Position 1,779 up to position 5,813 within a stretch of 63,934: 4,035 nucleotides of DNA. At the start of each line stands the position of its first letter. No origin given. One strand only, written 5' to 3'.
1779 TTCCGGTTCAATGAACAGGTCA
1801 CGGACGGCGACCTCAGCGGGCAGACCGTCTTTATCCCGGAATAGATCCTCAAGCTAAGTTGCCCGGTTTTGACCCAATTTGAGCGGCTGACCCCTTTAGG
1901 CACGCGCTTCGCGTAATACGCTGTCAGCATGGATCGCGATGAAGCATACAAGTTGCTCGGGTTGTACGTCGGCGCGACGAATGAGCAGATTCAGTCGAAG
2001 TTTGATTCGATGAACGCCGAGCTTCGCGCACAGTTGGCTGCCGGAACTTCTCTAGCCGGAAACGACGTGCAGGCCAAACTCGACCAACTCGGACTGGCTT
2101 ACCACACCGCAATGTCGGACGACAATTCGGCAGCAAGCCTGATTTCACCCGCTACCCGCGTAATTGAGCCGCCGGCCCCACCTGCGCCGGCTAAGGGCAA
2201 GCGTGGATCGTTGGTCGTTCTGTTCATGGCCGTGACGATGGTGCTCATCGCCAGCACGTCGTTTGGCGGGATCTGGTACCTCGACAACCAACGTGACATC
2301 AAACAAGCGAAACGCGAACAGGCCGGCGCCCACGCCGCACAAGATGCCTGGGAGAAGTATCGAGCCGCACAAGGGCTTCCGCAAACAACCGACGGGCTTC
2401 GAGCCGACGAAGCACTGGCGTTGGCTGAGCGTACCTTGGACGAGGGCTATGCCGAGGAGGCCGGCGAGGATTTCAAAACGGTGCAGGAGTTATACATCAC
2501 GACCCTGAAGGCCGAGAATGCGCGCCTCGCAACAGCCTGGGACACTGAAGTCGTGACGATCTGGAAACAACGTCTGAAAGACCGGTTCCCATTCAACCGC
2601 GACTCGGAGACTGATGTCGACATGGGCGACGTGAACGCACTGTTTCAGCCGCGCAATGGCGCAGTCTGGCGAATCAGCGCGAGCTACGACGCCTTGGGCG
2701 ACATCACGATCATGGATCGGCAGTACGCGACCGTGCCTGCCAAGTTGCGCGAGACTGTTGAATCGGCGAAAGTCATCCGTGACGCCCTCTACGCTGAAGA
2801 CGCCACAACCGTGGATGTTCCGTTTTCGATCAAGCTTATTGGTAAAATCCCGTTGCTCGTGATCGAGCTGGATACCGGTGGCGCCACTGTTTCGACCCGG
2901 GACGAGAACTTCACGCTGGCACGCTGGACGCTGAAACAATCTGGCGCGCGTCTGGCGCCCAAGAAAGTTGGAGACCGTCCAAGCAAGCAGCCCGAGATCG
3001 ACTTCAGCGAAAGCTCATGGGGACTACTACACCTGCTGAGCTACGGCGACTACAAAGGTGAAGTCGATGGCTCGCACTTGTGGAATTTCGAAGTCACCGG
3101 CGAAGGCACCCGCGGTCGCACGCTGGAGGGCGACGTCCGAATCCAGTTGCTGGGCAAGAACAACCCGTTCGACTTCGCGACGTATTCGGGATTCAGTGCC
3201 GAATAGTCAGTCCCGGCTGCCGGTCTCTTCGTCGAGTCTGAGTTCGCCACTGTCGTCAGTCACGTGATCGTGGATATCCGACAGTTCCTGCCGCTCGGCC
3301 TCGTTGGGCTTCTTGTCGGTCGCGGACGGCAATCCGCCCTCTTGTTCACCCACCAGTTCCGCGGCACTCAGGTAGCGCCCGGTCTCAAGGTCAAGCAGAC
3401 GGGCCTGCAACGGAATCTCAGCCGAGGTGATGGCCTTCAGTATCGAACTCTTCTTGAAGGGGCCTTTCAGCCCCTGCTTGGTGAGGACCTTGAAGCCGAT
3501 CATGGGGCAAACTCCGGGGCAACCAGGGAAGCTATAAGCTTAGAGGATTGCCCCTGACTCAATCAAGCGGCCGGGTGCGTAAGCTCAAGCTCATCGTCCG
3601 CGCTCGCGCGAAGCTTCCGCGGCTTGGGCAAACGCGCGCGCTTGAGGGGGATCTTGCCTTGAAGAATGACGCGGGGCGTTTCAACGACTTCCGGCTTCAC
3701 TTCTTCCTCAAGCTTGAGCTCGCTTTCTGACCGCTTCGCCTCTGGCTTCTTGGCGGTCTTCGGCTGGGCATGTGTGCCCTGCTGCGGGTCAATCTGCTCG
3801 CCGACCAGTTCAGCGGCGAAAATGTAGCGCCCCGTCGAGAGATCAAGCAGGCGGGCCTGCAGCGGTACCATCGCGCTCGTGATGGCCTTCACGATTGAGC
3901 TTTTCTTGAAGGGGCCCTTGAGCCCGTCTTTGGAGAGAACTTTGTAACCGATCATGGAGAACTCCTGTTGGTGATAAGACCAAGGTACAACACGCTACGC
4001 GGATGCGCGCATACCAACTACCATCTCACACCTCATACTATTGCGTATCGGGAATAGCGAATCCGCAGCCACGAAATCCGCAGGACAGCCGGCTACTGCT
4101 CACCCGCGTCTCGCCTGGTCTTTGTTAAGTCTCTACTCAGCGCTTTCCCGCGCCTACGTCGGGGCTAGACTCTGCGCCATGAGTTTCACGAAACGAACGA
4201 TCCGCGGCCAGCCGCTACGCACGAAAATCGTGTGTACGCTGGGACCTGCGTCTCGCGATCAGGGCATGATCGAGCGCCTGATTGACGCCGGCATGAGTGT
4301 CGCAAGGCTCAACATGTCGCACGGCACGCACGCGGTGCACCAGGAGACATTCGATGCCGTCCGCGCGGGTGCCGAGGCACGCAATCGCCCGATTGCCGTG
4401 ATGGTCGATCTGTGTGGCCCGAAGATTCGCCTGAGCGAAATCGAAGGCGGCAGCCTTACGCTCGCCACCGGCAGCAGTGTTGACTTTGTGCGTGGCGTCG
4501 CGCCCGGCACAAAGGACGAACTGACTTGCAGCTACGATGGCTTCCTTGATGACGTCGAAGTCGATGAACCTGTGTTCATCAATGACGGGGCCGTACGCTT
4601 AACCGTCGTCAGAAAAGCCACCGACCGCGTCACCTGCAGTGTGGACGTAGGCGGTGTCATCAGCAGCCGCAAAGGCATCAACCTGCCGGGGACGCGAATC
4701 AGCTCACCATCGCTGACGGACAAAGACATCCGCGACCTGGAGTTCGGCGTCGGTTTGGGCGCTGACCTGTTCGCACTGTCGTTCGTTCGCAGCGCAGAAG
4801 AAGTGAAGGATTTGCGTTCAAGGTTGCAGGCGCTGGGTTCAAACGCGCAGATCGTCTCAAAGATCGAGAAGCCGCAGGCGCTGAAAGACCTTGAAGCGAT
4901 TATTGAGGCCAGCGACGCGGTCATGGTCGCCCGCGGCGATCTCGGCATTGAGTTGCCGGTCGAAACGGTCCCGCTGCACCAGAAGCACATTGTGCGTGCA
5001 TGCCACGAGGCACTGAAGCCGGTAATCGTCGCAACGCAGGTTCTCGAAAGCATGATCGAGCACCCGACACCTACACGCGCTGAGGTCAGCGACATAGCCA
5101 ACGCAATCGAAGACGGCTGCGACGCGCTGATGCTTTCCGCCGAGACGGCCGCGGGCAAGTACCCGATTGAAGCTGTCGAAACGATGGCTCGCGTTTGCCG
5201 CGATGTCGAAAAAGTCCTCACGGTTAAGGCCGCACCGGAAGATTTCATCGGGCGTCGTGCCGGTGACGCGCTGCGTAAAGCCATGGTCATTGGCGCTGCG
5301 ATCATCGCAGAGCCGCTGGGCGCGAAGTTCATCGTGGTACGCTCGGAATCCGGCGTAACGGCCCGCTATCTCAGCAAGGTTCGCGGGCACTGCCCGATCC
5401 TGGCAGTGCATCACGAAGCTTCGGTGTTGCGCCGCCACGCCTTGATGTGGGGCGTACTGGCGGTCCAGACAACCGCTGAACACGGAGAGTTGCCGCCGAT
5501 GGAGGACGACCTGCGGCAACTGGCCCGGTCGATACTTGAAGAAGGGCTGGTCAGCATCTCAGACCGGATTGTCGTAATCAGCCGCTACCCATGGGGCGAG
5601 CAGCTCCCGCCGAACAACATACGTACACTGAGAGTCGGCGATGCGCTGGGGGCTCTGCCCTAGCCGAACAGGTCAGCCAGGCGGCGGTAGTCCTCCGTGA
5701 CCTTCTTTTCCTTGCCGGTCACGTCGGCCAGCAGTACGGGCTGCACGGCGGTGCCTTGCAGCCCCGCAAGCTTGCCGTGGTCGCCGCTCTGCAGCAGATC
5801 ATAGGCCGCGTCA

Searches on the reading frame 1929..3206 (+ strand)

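Call 77: search_protein_families(library=ncbifam, proteins=[window:1929-3206:+], max_evalue=1e-10)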
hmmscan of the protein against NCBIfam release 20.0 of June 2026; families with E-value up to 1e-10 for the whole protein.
window:1929-3206:+ (425 aa): 1 family
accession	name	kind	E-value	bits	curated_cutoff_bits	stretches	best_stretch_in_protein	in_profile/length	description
TIGR03348.1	VI_IcmF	equivalog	2.9e-16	58.7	388.15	1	191-423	930-1165/1168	type VI secretion system membrane subunit TssM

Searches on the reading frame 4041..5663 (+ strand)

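Call 77: search_protein_families(library=ncbifam, proteins=[window:4041-5663:+], max_evalue=1e-10)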
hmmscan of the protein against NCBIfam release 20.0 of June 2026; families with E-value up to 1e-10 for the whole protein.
window:4041-5663:+ (540 aa): 7 families
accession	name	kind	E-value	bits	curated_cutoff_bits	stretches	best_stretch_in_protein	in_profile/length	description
NF004491.0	PRK05826.1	subfamily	8.8e-157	522.4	432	1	60-533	6-476/477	pyruvate kinase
TIGR01064.1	pyruv_kin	equivalog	5.2e-153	510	306.4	1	60-527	2-471/476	pyruvate kinase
NF004886.0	PRK06247.1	subfamily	5.6e-145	483.7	623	1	60-533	6-471/476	pyruvate kinase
NF004978.0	PRK06354.1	subfamily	3.6e-138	461.6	462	1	59-513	8-459/590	pyruvate kinase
NF006664.0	PRK09206.1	equivalog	2.8e-112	375.7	686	1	60-514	3-453/470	pyruvate kinase PykF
NF005234.0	PRK06739.1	equivalog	3.1e-92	309.3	564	1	63-392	5-331/352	pyruvate kinase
NF011314.0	PRK14725.1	equivalog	3.6e-60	203.9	642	2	159-391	360-595/614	pyruvate kinase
